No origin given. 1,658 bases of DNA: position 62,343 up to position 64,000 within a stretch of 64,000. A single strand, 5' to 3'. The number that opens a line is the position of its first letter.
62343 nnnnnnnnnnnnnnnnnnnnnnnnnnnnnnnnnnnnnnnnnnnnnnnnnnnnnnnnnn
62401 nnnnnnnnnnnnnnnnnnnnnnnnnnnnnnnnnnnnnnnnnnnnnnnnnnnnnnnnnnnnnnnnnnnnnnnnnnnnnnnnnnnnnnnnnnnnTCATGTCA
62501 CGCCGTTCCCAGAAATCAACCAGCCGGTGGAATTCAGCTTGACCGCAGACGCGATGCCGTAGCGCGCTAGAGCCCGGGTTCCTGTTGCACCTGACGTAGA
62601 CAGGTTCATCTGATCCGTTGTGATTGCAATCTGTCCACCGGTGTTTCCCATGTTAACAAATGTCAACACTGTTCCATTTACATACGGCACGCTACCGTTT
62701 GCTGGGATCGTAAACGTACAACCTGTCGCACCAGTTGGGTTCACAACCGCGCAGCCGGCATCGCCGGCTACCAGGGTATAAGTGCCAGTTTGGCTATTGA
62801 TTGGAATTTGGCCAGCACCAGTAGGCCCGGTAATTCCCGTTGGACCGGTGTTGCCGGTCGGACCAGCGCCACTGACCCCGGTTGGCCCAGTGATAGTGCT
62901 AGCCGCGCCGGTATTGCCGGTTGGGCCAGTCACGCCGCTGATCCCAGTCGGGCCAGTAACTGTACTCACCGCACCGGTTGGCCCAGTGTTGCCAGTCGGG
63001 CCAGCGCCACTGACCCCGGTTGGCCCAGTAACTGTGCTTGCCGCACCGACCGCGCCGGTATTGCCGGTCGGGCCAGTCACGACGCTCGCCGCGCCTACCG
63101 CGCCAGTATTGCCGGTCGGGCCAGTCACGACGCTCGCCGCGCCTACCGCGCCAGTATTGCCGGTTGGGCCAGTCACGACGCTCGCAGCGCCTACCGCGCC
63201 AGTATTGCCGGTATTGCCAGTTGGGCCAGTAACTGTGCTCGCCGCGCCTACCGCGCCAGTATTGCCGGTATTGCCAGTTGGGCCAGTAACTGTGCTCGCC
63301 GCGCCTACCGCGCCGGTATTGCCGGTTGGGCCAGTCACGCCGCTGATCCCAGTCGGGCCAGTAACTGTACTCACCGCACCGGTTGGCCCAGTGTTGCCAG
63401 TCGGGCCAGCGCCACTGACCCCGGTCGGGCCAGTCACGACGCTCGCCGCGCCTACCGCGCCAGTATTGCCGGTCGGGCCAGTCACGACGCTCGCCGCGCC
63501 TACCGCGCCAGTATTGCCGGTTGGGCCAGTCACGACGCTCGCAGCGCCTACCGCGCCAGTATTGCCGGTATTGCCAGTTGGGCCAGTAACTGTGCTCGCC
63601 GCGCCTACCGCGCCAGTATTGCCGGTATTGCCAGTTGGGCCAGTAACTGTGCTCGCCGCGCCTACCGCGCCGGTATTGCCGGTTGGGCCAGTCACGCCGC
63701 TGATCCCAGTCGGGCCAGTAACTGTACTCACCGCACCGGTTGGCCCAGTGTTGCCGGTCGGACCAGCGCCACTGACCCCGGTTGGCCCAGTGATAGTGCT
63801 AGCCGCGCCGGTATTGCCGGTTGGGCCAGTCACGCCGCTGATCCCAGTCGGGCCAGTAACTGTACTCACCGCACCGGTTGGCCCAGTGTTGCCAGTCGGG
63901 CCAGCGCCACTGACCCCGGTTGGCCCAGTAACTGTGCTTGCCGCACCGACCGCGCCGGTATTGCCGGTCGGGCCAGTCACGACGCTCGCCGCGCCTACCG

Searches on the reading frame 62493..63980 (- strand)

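Call 95: search_protein_families(library=phrogs, proteins=[window:62493-63980:-], max_evalue=0.00001)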
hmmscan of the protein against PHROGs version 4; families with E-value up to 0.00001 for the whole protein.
window:62493-63980:- (495 aa): 13 families
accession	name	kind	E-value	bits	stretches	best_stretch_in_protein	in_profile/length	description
phrog_6320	-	tail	7.9e-39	135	3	2-149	85-216/745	tail fiber protein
phrog_5073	-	tail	3e-34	119.9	4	166-282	259-359/519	tail fiber protein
phrog_819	-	tail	1.3e-26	94.1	3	65-299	484-734/1024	tail protein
phrog_8745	-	tail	8.3e-24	84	3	167-313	1388-1528/1803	tail fiber protein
phrog_3420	-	unknown function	3e-20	72.4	1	2-318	77-384/929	-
phrog_30509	-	tail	1.6e-19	71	0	302-372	47-112/254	collagen like minor tail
phrog_28263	-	tail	6.7e-17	61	1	3-485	577-1039/1400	tail fiber protein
phrog_366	-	tail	2.4e-16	61.2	0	314-413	307-388/474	tail fiber protein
phrog_34255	-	unknown function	1.8e-14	53.5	1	87-325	235-453/1044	-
phrog_18350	-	tail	3.1e-12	47.7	0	250-337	109-194/253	tail fiber protein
phrog_29268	-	unknown function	3.5e-12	46.3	1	112-233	425-542/653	-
phrog_1806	-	tail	4e-10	40.5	0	232-358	117-230/276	collagen like minor tail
phrog_36982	-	unknown function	2.7e-06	26.6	0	2-163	535-701/944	-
